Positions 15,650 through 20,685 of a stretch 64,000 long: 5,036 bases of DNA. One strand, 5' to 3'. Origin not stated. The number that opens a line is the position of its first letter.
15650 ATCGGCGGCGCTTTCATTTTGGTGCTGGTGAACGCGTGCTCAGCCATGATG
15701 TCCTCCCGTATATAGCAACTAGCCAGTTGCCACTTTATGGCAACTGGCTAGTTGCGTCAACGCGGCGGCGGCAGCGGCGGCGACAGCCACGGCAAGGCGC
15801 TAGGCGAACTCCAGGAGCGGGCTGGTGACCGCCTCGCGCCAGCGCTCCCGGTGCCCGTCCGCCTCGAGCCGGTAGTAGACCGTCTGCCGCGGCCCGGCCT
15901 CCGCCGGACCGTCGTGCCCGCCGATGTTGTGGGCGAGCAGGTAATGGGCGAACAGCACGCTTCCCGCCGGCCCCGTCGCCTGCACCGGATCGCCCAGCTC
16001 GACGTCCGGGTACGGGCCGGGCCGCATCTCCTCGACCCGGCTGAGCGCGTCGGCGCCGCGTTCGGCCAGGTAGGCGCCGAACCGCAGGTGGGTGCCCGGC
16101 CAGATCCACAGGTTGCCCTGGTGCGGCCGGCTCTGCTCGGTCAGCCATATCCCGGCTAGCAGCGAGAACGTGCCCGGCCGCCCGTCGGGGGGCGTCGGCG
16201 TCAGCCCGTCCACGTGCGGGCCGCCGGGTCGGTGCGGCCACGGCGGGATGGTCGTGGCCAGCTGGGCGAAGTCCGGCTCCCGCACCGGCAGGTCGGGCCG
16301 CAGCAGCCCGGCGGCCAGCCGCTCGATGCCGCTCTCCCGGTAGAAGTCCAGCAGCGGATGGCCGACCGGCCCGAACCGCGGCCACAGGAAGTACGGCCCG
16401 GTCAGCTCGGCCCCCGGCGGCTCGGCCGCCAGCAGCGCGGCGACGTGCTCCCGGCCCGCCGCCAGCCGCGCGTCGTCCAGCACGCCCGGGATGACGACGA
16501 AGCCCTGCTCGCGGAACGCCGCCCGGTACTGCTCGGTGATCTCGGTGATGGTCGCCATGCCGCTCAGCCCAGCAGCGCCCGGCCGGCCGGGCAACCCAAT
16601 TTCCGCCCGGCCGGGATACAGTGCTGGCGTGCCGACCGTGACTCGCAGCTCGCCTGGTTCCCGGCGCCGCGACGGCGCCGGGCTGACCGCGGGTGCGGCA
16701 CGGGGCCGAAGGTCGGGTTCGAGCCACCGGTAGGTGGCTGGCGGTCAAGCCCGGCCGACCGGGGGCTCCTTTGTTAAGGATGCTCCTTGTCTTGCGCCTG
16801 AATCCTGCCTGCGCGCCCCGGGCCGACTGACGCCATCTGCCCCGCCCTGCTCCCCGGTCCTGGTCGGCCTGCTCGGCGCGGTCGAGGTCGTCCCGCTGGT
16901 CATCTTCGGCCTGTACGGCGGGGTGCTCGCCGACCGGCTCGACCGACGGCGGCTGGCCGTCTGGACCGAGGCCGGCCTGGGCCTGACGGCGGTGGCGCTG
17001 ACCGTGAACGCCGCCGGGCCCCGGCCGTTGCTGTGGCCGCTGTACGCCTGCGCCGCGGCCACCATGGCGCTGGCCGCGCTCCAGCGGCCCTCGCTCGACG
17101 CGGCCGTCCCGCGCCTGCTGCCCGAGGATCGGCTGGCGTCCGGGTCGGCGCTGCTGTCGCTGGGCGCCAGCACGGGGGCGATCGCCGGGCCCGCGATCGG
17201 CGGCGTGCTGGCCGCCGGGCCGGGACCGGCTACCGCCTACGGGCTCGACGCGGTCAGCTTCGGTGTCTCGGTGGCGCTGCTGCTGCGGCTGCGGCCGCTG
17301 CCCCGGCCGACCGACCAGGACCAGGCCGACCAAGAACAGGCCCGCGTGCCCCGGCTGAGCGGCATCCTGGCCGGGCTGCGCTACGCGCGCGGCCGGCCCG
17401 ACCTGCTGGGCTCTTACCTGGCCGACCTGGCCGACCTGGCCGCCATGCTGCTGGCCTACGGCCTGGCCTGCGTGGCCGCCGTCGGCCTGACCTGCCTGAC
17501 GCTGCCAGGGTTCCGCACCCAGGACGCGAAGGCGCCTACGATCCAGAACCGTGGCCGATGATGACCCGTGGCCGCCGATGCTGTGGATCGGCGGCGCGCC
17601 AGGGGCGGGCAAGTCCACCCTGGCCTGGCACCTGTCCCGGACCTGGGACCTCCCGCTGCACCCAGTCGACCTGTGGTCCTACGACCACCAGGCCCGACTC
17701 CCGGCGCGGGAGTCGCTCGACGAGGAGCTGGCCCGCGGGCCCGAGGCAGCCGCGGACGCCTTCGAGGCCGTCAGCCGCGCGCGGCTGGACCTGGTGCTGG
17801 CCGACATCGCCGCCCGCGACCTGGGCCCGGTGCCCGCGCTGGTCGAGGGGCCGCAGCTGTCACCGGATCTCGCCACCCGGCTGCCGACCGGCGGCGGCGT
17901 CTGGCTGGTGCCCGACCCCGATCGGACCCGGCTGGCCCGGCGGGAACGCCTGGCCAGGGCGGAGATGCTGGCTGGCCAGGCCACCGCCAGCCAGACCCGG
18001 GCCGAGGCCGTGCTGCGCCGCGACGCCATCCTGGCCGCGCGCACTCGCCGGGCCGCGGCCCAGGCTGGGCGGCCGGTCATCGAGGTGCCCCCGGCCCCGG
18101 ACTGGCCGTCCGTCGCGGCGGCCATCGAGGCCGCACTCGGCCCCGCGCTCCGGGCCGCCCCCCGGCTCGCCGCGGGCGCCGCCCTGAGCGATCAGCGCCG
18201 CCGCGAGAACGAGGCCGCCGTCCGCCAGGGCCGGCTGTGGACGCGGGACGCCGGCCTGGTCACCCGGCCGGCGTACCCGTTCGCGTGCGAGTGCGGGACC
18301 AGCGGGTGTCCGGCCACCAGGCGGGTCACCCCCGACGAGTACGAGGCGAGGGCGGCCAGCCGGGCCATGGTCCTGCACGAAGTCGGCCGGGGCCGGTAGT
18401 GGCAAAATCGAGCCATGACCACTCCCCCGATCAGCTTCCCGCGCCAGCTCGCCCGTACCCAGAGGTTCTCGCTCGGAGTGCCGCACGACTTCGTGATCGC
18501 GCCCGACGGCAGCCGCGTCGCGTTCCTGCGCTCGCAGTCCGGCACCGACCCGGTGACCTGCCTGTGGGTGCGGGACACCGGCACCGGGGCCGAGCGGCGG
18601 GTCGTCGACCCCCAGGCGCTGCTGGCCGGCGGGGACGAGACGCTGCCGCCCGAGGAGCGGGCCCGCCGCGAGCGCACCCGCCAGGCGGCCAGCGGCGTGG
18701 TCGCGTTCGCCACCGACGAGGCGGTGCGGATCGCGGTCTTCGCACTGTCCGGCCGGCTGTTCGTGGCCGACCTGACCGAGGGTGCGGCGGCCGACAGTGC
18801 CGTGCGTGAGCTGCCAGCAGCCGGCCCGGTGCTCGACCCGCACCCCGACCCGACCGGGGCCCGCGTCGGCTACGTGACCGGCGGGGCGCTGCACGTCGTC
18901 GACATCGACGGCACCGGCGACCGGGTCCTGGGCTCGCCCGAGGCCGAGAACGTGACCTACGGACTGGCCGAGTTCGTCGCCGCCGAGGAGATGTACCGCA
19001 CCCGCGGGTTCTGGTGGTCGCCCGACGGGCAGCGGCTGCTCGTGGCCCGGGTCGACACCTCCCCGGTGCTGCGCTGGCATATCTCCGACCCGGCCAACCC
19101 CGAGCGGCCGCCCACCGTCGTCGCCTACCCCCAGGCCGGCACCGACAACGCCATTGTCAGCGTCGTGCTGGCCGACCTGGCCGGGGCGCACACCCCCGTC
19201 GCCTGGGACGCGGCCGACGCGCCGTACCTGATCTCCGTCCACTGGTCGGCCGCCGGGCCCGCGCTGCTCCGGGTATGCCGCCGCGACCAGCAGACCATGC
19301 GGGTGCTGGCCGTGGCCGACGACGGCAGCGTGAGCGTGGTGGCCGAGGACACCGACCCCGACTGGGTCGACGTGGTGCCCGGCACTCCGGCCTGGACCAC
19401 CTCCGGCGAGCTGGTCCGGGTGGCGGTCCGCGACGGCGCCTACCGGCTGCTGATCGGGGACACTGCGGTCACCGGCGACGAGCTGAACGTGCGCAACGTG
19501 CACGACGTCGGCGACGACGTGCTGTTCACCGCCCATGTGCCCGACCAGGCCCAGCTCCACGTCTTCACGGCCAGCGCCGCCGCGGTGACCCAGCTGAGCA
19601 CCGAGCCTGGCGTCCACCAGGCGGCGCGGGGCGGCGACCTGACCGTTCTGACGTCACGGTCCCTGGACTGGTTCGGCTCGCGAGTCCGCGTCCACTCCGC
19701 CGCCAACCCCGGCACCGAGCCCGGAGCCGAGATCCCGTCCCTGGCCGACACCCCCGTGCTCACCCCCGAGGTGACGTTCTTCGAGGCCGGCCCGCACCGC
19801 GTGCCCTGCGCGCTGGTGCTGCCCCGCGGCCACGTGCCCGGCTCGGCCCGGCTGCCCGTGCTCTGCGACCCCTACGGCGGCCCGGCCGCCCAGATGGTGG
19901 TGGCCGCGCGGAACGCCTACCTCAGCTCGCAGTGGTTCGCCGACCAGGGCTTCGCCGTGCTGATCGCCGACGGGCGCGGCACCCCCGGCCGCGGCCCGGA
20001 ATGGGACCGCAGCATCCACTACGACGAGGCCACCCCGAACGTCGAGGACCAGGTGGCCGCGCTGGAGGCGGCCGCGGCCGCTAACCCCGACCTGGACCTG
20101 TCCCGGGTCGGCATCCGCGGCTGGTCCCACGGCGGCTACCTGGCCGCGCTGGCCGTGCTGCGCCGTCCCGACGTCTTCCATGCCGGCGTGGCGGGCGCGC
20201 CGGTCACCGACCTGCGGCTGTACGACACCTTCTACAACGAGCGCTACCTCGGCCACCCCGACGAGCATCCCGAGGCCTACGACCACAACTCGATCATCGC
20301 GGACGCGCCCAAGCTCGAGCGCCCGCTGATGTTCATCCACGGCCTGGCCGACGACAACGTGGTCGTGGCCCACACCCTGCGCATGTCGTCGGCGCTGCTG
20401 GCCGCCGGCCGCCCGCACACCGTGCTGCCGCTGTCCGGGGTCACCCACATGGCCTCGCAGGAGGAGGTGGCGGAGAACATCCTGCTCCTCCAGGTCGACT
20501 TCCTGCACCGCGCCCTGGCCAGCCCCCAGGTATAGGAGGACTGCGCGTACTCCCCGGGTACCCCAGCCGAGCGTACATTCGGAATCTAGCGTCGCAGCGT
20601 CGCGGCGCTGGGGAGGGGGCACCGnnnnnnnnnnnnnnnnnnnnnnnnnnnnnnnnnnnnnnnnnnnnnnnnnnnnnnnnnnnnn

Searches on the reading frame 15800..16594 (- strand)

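Call 55: search_protein_families(library=pfam, proteins=[window:15800-16594:-], max_evalue=0.00001)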
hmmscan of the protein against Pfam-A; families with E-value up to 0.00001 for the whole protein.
window:15800-16594:- (264 aa): 1 family
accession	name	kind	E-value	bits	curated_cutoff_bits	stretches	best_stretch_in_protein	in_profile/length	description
PF05721.19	PhyH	-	8.8e-07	29.8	22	1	27-223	1-201/213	Phytanoyl-CoA dioxygenase (PhyH)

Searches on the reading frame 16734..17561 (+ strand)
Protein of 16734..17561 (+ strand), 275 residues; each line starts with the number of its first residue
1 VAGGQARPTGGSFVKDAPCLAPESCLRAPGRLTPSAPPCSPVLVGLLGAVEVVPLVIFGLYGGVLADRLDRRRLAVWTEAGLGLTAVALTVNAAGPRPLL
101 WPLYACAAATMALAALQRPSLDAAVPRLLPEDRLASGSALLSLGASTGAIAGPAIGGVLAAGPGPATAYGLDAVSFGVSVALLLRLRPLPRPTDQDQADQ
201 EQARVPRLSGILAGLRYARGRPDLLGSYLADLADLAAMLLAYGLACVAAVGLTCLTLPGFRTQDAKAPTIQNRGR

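Call 55: search_protein_families(library=pfam, proteins=[window:16734-17561:+], max_evalue=0.00001)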
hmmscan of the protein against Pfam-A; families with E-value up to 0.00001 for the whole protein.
window:16734-17561:+ (275 aa): 2 families
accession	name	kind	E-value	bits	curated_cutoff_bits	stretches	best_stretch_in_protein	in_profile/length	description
PF07690.21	MFS_1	-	2.4e-22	79.8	33.4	1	40-248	30-220/347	Major Facilitator Superfamily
PF05977.19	MFS_3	-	1e-21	77.4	27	1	40-220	43-216/524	Transmembrane secretion effector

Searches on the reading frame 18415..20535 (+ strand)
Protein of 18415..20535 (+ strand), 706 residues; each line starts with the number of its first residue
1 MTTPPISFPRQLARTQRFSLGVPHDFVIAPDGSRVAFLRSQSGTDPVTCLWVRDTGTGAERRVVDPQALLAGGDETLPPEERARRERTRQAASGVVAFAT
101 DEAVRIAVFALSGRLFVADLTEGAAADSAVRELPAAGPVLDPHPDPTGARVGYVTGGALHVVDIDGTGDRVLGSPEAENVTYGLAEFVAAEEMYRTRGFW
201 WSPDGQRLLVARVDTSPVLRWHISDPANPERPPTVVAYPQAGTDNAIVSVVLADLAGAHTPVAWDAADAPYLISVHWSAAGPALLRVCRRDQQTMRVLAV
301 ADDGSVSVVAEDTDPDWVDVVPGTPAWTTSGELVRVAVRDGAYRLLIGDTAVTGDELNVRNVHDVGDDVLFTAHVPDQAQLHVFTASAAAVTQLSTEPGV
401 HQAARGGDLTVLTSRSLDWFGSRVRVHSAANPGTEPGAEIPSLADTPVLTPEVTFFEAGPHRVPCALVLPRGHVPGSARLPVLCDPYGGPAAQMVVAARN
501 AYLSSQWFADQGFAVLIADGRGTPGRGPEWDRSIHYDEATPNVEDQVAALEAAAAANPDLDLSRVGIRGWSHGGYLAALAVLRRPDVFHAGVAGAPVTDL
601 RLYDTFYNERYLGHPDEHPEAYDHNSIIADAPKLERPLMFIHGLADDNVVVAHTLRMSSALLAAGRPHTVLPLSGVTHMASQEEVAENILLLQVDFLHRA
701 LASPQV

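Call 56: search_protein_families(library=pfam, proteins=[window:18415-20535:+], max_evalue=0.00001)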
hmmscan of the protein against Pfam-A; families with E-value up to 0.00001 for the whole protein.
window:18415-20535:+ (706 aa): 5 families
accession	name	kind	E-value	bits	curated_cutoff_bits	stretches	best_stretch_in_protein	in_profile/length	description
PF00326.27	Peptidase_S9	-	6e-46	157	22.6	1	505-702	7-211/213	Prolyl oligopeptidase family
PF00930.27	DPPIV_N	-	1.9e-33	116.1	22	1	113-401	23-330/354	Dipeptidyl peptidase IV (DPP IV) N-terminal region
PF02129.25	Peptidase_S15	-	6.4e-09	36.3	23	1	463-602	5-134/262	X-Pro dipeptidyl-peptidase (S15 family)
PF12146.15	Hydrolase_4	-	1.3e-07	31.7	27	1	506-602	25-115/239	Serine aminopeptidase, S33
PF01738.24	DLH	-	2.5e-06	27.7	21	1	503-678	32-186/217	Dienelactone hydrolase family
